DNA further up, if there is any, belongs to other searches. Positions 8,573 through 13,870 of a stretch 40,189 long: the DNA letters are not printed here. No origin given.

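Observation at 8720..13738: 1670-aa protein joining a complete subtilisin pro-enzyme to at least 8 Ig-like (He_PIG-type) repeats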

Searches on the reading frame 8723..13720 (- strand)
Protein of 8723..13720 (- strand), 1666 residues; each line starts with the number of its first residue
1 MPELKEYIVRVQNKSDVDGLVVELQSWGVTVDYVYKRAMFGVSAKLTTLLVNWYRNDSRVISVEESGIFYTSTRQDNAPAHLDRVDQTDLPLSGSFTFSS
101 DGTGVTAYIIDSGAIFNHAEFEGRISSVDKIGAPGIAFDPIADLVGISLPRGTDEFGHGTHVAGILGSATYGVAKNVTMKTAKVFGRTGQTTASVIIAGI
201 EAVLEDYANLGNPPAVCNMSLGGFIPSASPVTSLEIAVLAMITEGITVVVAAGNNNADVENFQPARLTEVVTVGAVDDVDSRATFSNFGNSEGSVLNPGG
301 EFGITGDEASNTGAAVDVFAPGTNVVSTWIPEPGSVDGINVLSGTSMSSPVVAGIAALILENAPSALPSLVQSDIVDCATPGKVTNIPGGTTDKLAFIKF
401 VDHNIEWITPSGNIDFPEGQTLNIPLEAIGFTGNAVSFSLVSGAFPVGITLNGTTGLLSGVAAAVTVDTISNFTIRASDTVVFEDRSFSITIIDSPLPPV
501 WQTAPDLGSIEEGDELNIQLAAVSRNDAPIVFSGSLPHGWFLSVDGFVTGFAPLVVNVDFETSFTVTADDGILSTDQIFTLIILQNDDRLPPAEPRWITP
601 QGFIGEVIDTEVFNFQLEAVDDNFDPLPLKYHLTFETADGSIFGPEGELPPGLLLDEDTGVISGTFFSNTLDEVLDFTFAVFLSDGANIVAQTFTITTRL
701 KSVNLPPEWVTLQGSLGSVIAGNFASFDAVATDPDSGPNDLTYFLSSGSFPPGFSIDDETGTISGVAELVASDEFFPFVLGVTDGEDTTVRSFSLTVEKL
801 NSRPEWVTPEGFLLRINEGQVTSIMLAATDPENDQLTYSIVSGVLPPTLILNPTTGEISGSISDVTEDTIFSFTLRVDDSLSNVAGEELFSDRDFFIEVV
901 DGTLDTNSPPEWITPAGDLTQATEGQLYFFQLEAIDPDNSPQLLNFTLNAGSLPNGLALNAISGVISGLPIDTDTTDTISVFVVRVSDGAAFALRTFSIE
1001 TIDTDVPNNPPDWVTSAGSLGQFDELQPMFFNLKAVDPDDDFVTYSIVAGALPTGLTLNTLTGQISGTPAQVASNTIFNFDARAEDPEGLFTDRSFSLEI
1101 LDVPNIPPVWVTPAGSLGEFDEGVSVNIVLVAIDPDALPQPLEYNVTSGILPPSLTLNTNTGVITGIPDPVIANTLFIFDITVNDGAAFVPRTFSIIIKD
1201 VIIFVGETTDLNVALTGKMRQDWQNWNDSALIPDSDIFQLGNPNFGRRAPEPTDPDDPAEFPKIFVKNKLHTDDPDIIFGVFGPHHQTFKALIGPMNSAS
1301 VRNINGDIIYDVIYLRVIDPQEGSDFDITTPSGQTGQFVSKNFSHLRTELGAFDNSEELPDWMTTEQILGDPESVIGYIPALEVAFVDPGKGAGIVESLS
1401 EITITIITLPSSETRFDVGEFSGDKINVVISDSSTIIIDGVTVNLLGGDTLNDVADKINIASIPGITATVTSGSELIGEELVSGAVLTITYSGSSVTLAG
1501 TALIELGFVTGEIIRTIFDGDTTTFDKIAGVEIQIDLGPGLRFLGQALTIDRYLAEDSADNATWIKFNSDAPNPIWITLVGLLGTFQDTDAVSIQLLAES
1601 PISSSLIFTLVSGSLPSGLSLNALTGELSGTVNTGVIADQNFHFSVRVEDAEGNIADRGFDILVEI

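Call 5: search_protein_families(library=pfam, proteins=[window:8723-13720:-], max_evalue=0.1)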
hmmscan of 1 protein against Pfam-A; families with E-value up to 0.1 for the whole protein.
window:8723-13720:- (1666 aa): 7 families
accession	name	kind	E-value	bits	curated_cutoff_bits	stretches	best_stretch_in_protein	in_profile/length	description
PF05345.18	He_PIG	-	2e-76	253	24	8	1023-1100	13-95/96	Putative Ig domain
PF00082.27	Peptidase_S8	-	7.7e-29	101.3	21.8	1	104-382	3-276/288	Subtilase family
PF00028.23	Cadherin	-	1e-06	29.5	28.8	0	730-785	19-76/93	Cadherin domain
PF07196.18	Flagellin_IN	-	0.00024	21.6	22.7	1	1432-1476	6-49/55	Flagellin hook IN motif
PF24908.1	Ig_SIBA-E_2nd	-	0.0021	18.6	27.8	0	718-763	9-56/117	Integrin beta-like protein A-E, second Ig-like domain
PF17963.7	Big_9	-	0.0049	18.2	23.6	0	815-880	12-77/89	Bacterial Ig domain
PF17803.7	Cadherin_4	-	0.06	14.3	25.1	1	794-856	4-67/71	Bacterial cadherin-like domain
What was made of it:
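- On Peptidase S8A (subtilase, proteinase K subfamily): Pfam PF00082 scores 101.3 bits against a cut-off of 21.8 (call 5).
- On He_PIG / cadherin-like (dystroglycan-type) Ig domain: The whole protein scores 253 bits over 8 stretches (call 5).
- On Flagellin_IN motif (PF07196): It falls to 21.6 bits (below the cut-off) in the full-length scan (call 5).
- Checked: Pfam Peptidase_S8 matches aa 104-382 (E 7.7e-29) (call 5). Pfam He_PIG scores 2e-76 over 8 stretches (call 5).
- Pfam S8 scores 7.7e-29 (call 5).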

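Call 6: search_protein_families(library=phrogs, proteins=[window:8723-13720:-], max_evalue=0.01)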
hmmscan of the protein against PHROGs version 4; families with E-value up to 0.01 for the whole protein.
window:8723-13720:- (1666 aa): 4 families
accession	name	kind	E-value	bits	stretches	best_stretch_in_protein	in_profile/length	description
phrog_3677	-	other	1.1e-53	183.4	1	31-392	527-846/1125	protease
phrog_3964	-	unknown function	8.1e-06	25.5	1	150-368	305-536/779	-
phrog_29085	-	unknown function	8.3e-05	22.2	0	1135-1167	150-181/445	-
phrog_9158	-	unknown function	0.00057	19.7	1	237-366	359-502/696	-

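Call 8: search_dna_similar(query=window:8723-13720:-, collection=phages, mode=protein, max_rows=40)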
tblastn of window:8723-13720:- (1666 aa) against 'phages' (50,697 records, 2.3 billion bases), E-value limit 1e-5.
Records with a match: 66; places in all: 70; records where one place covers at least 80% of the query: 0.
Best place of each record, by identity: <60% 66.
By first word of the organism name: Bacillus 50; Bacteriophage 4; Pelagibacter 3; Methylophilales 3; Agrobacterium 2; Acinetobacter 2; Sinorhizobium 1; uncultured 1.
By host as written in the record: Bacillus anthracis Sterne 10; - 7; Bacillus subtilis 7; Bacillus anthracis 7; Bacillus cereus 6; Methylophilales_sp._H5P1 3; Agrobacterium tumefaciens C58 2; Bacillus subtilis Goe3 2; and 16 more.
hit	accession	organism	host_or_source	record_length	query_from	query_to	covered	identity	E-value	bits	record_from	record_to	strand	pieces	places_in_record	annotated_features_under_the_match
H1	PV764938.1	Sinorhizobium phage Phosso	Sinohrizobium meliloti NRRL L-50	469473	105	1392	43%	28.7%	7e-21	240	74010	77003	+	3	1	S8 family peptidase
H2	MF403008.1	Agrobacterium phage Atu_ph07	Agrobacterium tumefaciens C58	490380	105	1003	43%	26.4%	5e-24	177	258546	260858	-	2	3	extracellular serine proteinase precursor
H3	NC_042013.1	Agrobacterium phage Atu_ph07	Agrobacterium tumefaciens C58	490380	105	1003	43%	26.4%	5e-24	177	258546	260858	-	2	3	protease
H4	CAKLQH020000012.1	Acinetobacter phage MD-2021a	not known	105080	55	397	21%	36.9%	6e-43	179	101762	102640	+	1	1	Extracellular serine proteinase precursor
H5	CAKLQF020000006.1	Acinetobacter phage MD-2021a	not known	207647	55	397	21%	36.9%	6e-43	179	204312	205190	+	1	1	Extracellular serine proteinase precursor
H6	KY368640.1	Bacillus phage vB_BsuM-Goe3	Bacillus subtilis Goe3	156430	105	386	17%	31.7%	1e-10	73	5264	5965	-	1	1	putative peptidase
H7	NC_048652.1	Bacillus phage vB_BsuM-Goe3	Bacillus subtilis Goe3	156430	105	386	17%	31.7%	1e-10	73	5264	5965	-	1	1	protease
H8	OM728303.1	Bacillus phage vB_BsuM-Goe25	Bacillus subtilis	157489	105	380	17%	32.4%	1e-10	73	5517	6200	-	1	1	hypothetical protein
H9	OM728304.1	Bacillus phage vB_BsuM-Goe27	Bacillus subtilis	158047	105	380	17%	32.1%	5e-11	74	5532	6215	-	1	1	hypothetical protein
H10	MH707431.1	Bacillus phage BSP14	Bacillus subtilis ATCC 14593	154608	105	380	17%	32.1%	7e-11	74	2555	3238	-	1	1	putative peptidase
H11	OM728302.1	Bacillus phage vB_BsuM-Goe24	Bacillus subtilis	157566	105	379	17%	32.2%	3e-10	72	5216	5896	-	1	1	hypothetical protein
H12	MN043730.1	Bacillus phage vB_BveM-Goe7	Bacillus velezensis FZB42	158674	105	379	17%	32.2%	3e-10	72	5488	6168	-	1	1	putative serine protease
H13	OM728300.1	Bacillus phage vB_BsuM-Goe17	Bacillus subtilis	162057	105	377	16%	32.4%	8e-11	74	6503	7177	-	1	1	hypothetical protein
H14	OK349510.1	Bacillus phage BM-P1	Bacillus sp.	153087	105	377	16%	32.4%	9e-11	74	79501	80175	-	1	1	hypothetical protein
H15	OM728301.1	Bacillus phage vB_BsuM-Goe20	Bacillus subtilis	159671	105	377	16%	32.0%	2e-10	72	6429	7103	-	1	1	hypothetical protein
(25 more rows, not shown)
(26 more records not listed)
